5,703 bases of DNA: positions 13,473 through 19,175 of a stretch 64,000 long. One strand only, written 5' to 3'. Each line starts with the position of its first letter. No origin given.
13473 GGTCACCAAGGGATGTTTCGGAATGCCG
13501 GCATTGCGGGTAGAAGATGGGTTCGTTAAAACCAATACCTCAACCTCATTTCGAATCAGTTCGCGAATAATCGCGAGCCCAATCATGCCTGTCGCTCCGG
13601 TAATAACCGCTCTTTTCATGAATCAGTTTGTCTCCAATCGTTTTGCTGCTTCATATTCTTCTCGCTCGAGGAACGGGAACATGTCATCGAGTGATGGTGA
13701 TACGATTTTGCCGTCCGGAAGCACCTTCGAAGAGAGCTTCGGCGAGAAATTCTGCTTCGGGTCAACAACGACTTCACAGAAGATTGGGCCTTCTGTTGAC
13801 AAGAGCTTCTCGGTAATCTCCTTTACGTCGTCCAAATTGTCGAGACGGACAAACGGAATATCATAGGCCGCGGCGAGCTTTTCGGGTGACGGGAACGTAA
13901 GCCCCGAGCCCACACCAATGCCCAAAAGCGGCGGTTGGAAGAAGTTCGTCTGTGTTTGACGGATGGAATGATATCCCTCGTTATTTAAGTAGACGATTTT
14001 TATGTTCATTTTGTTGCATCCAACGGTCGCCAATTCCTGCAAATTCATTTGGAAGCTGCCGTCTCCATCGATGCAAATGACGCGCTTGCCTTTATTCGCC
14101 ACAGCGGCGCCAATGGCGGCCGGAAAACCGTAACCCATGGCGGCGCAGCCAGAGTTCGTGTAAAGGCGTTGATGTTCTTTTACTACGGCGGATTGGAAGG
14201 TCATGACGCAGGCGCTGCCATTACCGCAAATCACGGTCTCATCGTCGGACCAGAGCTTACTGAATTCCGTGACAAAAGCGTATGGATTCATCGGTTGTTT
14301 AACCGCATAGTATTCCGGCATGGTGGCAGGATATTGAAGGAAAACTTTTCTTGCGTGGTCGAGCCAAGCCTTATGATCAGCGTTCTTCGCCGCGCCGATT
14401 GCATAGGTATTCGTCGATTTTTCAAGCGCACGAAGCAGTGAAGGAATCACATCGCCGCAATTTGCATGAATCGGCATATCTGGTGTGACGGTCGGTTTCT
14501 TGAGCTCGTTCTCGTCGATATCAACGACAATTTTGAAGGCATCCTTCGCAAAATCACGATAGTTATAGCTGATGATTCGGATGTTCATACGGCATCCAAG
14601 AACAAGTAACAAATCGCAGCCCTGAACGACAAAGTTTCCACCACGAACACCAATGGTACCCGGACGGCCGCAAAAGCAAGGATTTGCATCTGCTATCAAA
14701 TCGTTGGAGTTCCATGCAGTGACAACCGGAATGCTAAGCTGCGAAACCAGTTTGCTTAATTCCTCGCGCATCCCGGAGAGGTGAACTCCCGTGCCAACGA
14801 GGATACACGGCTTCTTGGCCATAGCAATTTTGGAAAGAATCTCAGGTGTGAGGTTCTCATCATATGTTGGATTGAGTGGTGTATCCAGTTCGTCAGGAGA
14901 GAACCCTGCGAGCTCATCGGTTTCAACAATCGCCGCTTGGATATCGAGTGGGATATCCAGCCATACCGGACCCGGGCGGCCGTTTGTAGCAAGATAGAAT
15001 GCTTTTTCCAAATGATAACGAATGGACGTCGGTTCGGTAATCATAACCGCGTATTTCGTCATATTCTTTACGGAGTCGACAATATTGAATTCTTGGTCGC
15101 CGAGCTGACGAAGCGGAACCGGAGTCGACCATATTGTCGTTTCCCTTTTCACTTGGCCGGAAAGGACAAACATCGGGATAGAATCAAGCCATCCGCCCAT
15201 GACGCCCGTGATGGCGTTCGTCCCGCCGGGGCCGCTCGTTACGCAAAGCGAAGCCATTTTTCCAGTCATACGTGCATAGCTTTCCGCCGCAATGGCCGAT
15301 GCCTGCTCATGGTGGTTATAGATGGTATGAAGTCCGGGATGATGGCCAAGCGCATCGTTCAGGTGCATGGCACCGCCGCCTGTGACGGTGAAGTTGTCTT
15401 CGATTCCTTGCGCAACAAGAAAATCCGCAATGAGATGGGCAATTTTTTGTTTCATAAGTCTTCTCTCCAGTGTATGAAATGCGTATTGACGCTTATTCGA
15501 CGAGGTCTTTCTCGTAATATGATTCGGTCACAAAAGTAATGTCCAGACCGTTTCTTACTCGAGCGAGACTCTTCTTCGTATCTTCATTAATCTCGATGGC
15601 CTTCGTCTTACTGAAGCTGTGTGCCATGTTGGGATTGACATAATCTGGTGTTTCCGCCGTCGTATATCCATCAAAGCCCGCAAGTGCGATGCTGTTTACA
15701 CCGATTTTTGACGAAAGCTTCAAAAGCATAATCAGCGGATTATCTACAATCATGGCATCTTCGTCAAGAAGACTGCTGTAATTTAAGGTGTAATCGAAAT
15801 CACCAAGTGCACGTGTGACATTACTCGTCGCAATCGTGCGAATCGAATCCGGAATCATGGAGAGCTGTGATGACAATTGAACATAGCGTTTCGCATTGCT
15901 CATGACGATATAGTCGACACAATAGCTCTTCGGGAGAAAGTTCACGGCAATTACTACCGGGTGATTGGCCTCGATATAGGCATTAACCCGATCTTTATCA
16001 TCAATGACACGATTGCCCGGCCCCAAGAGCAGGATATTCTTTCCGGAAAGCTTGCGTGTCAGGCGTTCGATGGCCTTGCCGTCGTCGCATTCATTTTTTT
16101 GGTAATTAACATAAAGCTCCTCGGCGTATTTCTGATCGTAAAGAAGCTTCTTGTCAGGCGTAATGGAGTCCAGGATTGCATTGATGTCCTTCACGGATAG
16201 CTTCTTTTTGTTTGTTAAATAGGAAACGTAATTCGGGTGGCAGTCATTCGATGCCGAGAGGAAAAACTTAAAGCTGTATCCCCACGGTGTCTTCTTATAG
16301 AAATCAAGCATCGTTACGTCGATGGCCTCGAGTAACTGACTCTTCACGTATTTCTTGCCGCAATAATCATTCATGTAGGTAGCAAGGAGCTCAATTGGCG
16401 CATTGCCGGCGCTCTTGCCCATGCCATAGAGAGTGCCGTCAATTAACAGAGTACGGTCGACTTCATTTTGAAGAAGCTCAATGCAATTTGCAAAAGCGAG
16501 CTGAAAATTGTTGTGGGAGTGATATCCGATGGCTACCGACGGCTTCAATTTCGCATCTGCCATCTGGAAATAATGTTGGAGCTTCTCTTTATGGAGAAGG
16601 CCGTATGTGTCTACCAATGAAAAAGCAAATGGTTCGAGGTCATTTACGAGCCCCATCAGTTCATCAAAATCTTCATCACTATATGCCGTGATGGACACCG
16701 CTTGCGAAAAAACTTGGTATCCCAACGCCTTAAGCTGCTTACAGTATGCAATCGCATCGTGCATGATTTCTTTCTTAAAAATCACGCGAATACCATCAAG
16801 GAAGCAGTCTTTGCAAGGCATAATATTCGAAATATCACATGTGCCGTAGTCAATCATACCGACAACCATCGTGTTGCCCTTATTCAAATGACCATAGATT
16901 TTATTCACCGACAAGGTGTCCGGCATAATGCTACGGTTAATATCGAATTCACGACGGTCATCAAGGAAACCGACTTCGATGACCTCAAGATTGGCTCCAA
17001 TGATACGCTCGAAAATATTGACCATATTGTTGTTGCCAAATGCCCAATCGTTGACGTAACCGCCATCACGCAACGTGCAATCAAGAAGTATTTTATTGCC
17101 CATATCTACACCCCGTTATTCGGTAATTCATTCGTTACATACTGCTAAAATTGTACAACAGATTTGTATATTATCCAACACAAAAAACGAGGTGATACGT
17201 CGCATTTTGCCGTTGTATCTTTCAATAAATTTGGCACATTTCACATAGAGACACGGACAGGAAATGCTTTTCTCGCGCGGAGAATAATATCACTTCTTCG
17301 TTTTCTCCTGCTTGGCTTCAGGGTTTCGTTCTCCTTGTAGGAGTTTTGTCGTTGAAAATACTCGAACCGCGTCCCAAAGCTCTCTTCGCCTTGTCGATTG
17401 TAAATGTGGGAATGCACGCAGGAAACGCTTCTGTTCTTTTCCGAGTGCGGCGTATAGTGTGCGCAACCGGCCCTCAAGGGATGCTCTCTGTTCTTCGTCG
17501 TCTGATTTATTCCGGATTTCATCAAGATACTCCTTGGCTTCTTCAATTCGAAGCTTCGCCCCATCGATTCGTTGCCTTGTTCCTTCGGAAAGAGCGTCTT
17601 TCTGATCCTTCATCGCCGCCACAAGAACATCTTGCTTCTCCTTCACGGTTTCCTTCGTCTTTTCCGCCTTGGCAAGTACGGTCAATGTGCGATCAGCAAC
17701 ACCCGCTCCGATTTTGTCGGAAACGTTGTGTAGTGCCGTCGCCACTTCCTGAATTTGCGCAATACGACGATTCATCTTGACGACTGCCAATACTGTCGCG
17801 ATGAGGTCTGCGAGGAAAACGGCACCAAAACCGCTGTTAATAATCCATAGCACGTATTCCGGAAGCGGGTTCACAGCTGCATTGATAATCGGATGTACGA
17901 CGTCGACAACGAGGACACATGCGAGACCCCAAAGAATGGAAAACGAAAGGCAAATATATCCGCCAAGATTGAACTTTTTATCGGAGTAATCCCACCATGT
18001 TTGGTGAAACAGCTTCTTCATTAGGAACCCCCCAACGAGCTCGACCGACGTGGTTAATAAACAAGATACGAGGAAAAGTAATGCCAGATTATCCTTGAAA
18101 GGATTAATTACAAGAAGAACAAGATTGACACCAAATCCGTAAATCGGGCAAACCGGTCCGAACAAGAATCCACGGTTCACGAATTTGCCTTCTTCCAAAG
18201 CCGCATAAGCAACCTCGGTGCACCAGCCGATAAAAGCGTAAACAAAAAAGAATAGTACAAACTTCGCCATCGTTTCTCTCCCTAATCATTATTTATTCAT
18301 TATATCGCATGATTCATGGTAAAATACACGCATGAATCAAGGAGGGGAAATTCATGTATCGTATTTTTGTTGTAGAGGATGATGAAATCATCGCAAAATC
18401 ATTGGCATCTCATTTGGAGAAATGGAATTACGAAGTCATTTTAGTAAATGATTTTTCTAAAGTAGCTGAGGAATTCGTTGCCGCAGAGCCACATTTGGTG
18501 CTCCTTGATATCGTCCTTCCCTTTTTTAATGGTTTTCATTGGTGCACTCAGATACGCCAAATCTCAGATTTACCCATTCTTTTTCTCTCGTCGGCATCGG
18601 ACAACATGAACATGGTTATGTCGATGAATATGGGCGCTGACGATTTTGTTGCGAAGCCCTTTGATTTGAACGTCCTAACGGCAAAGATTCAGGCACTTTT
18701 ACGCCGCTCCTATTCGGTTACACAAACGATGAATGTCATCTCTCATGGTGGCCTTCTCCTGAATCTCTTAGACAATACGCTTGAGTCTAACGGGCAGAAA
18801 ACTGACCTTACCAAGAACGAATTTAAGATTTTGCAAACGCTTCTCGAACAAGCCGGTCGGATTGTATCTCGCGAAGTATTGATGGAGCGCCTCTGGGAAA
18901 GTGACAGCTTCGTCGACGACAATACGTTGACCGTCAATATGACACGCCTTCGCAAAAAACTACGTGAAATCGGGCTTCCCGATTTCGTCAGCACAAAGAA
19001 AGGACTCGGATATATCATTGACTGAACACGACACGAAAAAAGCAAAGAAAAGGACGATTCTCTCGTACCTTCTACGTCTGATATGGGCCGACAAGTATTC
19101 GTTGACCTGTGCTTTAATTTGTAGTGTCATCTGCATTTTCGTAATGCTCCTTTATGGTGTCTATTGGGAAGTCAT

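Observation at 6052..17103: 11-kb operon predicting a lipid-carrier-based surface glycosylation system that uses a CDP-activated branched 3,6-dideoxyhexose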

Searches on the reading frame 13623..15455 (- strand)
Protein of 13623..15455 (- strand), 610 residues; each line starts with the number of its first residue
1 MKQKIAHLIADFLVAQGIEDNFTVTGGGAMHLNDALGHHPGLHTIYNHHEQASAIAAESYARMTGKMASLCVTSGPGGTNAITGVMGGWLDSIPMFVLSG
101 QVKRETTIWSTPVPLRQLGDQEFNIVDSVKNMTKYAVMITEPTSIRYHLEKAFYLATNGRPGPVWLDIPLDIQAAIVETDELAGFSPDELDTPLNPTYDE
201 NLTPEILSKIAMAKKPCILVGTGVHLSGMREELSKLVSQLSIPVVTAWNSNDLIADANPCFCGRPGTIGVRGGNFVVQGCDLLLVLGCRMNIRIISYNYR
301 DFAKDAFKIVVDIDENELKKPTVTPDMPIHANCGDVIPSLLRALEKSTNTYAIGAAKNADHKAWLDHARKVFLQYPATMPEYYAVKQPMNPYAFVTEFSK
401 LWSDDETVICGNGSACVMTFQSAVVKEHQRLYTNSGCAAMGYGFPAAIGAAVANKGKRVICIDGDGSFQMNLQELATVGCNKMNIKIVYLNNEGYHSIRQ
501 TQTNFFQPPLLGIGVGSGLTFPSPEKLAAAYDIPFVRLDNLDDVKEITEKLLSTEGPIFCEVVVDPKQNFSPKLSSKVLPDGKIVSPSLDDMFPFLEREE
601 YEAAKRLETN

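Call 3: search_protein_families(library=pfam, proteins=[window:13623-15455:-])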
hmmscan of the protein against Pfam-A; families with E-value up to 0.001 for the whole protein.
window:13623-15455:- (610 aa): 3 families
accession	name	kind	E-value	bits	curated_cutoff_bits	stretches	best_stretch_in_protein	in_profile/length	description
PF02775.26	TPP_enzyme_C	-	2.8e-34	118.6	21.9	1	413-562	3-151/151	Thiamine pyrophosphate enzyme, C-terminal TPP binding domain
PF02776.23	TPP_enzyme_N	-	1.1e-29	103.1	26.8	1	4-106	2-104/119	Thiamine pyrophosphate enzyme, N-terminal TPP binding domain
PF00205.28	TPP_enzyme_M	-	9.1e-29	100.3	30.4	1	206-339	4-136/137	Thiamine pyrophosphate enzyme, central domain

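Call 4: search_protein_families(library=ncbifam, proteins=[window:13623-15455:-])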
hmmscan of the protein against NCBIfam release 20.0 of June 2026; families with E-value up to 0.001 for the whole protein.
window:13623-15455:- (610 aa): 54 families (the best 25 are shown)
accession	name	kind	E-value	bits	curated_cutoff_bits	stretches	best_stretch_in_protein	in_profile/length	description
TIGR00118.1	acolac_lg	equivalog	9.5e-99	331.3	538.35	1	5-573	3-543/557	biosynthetic-type acetolactate synthase large subunit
NF006524.0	PRK08978.1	equivalog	1.4e-93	314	738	1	6-573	4-533/548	acetolactate synthase 2 catalytic subunit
NF006016.1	PRK08155.1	equivalog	4.4e-90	302.7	870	1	5-572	5-540/554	acetolactate synthase large subunit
NF004710.0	PRK06048.1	equivalog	2.7e-87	293.5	976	1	4-574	9-547/561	acetolactate synthase large subunit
NF004919.0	PRK06276.1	equivalog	9.6e-85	285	866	1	6-569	4-543/582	acetolactate synthase large subunit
NF005860.0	PRK07789.1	equivalog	5.1e-84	282.7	881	1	13-567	44-581/615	acetolactate synthase large subunit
NF005584.0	PRK07282.1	equivalog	9.2e-84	282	970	1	6-574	13-550/566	acetolactate synthase large subunit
NF005651.0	PRK07418.1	subfamily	6.3e-83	279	942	1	6-574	22-569/617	acetolactate synthase large subunit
NF005228.0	PRK06725.1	equivalog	1.7e-81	274.1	991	1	9-573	22-554/571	acetolactate synthase large subunit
NF006319.0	PRK08527.1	equivalog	4.2e-78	263.2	905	1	5-572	6-546/565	acetolactate synthase large subunit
NF005824.0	PRK07710.1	equivalog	7.5e-78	262.3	976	1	6-573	20-557/573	acetolactate synthase large subunit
NF005058.0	PRK06466.1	equivalog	6.2e-76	256.1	951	1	6-572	7-555/574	acetolactate synthase 3 large subunit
NF006581.0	PRK09107.1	equivalog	1.6e-75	254.6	974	1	6-576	14-565/595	acetolactate synthase 3 large subunit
NF006052.0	PRK08199.1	subfamily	2.9e-70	237.1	539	1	3-568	8-541/559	thiamine pyrophosphate protein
NF006525.0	PRK08979.1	equivalog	2.3e-68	231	1084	1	6-569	7-550/572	acetolactate synthase 3 large subunit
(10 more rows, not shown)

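Call 8: search_solved_structures(query=window:13623-15455:-, max_evalue=1e-20)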
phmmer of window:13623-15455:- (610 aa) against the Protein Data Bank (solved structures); distinct sequences matched with E-value up to 1e-20: 71 (the best 60 are shown).
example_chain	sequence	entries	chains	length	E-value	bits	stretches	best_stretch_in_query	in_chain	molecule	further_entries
8rph_A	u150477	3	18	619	1.6e-108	366.9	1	2-604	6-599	Thiamine pyrophosphate-binding protein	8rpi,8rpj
3e9y_A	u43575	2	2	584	1.2e-70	241.8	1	4-575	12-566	Acetolactate synthase, chloroplastic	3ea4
7u25_A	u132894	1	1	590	1.6e-70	241.4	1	4-575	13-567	Acetolactate synthase, chloroplastic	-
7stq_A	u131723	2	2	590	2.6e-70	240.7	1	4-575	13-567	Acetolactate synthase, chloroplastic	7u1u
6u9h_A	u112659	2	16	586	3.5e-70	240.3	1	4-575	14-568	Acetolactate synthase, chloroplastic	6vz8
7tzz_A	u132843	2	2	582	3.5e-70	240.3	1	4-575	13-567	Acetolactate synthase, chloroplastic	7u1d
1ybh_A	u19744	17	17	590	3.6e-70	240.3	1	4-575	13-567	Acetolactate synthase, chloroplast | Acetolactate synthase | Acetolactate synthase, chloroplastic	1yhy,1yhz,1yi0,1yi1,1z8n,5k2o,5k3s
8et5_A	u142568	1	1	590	5.1e-70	239.7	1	4-573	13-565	Acetolactate synthase, chloroplastic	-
6lpi_A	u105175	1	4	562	3e-68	233.9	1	6-573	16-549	Acetolactate synthase isozyme 1 large subunit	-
5ahk_A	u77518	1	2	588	5.4e-63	216.5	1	6-574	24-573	ACETOLACTATE SYNTHASE II, LARGE SUBUNIT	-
7egv_A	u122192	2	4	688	2.8e-54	187.8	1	9-575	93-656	Acetolactate synthase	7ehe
1jsc_A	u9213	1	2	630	4e-54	187.2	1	11-574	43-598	ACETOHYDROXY-ACID SYNTHASE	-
6u9d_A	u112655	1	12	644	4.4e-54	187.1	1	11-574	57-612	Acetolactate synthase catalytic subunit, mitochondrial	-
1n0h_A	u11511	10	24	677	5.2e-54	186.9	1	11-574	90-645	Acetolactate synthase | Acetolactate synthase, mitochondrial | Acetolactate synthase catalytic subunit, mitochondrial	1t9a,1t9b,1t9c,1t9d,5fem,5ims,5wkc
6dek_A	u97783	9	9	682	1.2e-51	179.1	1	12-575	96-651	Acetolactate synthase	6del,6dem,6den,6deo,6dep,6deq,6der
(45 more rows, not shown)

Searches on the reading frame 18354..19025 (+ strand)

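Call 5: search_protein_families(library=pfam, proteins=[window:18354-19025:+])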
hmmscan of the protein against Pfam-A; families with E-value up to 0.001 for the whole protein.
window:18354-19025:+ (223 aa): 2 families
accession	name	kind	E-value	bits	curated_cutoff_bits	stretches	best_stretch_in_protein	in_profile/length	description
PF00486.34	Trans_reg_C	-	2e-24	85.9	26.2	1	147-221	1-76/77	Transcriptional regulatory protein, C terminal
PF00072.30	Response_reg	-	4.7e-23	81.9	30.2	1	4-113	1-111/111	Response regulator receiver domain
